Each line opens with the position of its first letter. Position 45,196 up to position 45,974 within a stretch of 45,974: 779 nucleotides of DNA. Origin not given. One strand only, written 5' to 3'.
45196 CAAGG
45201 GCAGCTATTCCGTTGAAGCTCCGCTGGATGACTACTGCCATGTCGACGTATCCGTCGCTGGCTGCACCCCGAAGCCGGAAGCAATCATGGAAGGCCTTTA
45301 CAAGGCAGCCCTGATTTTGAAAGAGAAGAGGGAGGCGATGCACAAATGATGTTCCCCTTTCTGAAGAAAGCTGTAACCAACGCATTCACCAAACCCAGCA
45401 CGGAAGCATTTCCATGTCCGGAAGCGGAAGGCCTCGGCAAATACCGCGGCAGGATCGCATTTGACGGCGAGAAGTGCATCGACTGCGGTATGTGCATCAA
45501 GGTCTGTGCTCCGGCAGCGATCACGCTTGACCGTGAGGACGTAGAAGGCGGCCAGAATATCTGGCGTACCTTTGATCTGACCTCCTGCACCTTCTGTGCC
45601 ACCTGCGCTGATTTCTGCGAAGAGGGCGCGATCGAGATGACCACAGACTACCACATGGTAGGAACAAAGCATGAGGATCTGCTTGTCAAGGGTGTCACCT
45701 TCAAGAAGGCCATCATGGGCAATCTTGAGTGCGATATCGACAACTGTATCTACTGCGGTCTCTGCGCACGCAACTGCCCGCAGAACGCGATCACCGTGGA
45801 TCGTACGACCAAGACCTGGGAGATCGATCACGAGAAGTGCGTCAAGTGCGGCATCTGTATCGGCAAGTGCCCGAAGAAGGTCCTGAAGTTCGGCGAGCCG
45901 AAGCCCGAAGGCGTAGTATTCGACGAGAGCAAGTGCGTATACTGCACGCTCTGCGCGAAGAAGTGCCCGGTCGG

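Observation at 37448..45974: Mrp-linked (Mbh-type) group 4 [NiFe]-hydrogenase operon with a rearranged gene order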

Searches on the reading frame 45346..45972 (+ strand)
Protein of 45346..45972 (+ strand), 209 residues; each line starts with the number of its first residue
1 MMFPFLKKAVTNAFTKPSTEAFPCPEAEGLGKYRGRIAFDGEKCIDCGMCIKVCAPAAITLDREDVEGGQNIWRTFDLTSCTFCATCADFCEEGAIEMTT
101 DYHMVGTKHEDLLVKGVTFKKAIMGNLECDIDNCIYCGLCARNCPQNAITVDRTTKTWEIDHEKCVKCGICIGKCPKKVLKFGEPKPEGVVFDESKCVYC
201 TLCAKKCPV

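Call 7: search_protein_families(library=pfam, proteins=[window:45346-45972:+], max_evalue=0.01)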
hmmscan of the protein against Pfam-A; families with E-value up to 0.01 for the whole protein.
window:45346-45972:+ (209 aa): 14 families
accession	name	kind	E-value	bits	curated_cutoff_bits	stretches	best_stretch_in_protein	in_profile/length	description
PF00037.32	Fer4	-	5e-26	89.9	21.1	5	131-150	5-24/24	4Fe-4S binding domain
PF12838.12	Fer4_7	-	7.3e-25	87.6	27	3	133-179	1-52/52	4Fe-4S dicluster domain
PF13187.11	Fer4_9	-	1.4e-17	63.9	27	2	133-179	1-51/52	4Fe-4S dicluster domain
PF12837.12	Fer4_6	-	1.2e-15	57.1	25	2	37-59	2-24/24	4Fe-4S binding domain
PF13237.11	Fer4_10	-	4.4e-15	55.8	25.5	3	159-208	3-53/53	4Fe-4S dicluster domain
PF14697.11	Fer4_21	-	1e-14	54.9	35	3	130-178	4-55/59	4Fe-4S dicluster domain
PF13484.11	Fer4_16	-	5.5e-13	49.9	30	2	133-152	1-20/66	4Fe-4S double cluster binding domain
PF12797.12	Fer4_2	-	1.7e-11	43.7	24.5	2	36-54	2-20/22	4Fe-4S binding domain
PF13183.11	Fer4_8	-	9.7e-09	36.1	27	1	42-94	3-67/68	4Fe-4S dicluster domain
PF13534.11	Fer4_17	-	2.3e-08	34.9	22.2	1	80-147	1-59/61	4Fe-4S dicluster domain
PF13459.11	Fer4_15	-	4.3e-07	31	22.4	0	37-66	1-29/66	4Fe-4S single cluster domain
PF12800.12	Fer4_4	-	1e-05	25.9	24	0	42-54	2-14/17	4Fe-4S binding domain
PF12798.12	Fer4_3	-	9.8e-05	23.4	27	0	134-148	1-15/15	4Fe-4S binding domain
PF25160.1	LdpA_Fe-S-bd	-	0.0079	16.4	27.6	0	140-179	9-42/49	LdpA Fe-S cluster-binding domain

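Call 9: search_protein_families(library=ncbifam, proteins=[window:45346-45972:+], max_evalue=0.001)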
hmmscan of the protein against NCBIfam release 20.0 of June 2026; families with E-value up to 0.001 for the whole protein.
window:45346-45972:+ (209 aa): 82 families (the best 25 are shown)
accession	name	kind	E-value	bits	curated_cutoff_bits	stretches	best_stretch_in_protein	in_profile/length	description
TIGR01971.1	NuoI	subfamily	2e-29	101.6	113.05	2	10-115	6-117/121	NADH-quinone oxidoreductase, chain I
NF006221.0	PRK08348.1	subfamily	6.4e-28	97.1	124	2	2-106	3-102/136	NADH-plastoquinone oxidoreductase subunit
NF009053.0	PRK12387.1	subfamily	2.8e-27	95.7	204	2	2-116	1-110/180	formate hydrogenlyase complex iron-sulfur subunit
NF040612.1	F420_dehyd_FpoI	exception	2.1e-25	89.1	180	2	4-115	4-120/135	F420H2 dehydrogenase subunit FpoI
NF042909.1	FMH_DH_FwdF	exception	2.6e-23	82.7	375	1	34-209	130-308/336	tungsten-dependent formylmethanofuran dehydrogenase subunit FwdF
NF004537.0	PRK05888.1-3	equivalog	8.8e-23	80.9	163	2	12-113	33-147/204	NADH-quinone oxidoreductase subunit NuoI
NF006076.0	PRK08222.1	equivalog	2.1e-20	73.3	270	2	22-120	18-113/181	hydrogenase 4 subunit H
NF040864.1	HgcB_ferredoxin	equivalog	2.5e-20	72.1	99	3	156-209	7-58/93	mercury methylation ferredoxin HgcB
NF058577.1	FdxA_fam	equivalog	5.8e-20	71.2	65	1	132-177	7-50/52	4Fe-4S ferredoxin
NF004536.0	PRK05888.1-1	equivalog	1.8e-19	69.8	212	1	10-113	21-131/180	NADH-quinone oxidoreductase subunit NuoI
NF038196.1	ferrodoxin_EFR1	subfamily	2.7e-18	66.9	75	2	125-184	178-233/242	EFR1 family ferrodoxin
NF004538.0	PRK05888.1-4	equivalog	2.4e-17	63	135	1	15-114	29-135/162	NADH-quinone oxidoreductase subunit NuoI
NF040684.1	PorD_Arch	equivalog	3.2e-17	62.4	120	3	36-100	26-83/85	pyruvate synthase subunit PorD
NF004541.0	PRK05888.2-2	equivalog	1.6e-16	60.6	217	2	14-119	31-134/168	NADH-quinone oxidoreductase subunit NuoI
TIGR00403.1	ndhI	equivalog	1.6e-16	60.5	302.35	2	16-114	36-137/183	NAD(P)H-quinone oxidoreductase subunit I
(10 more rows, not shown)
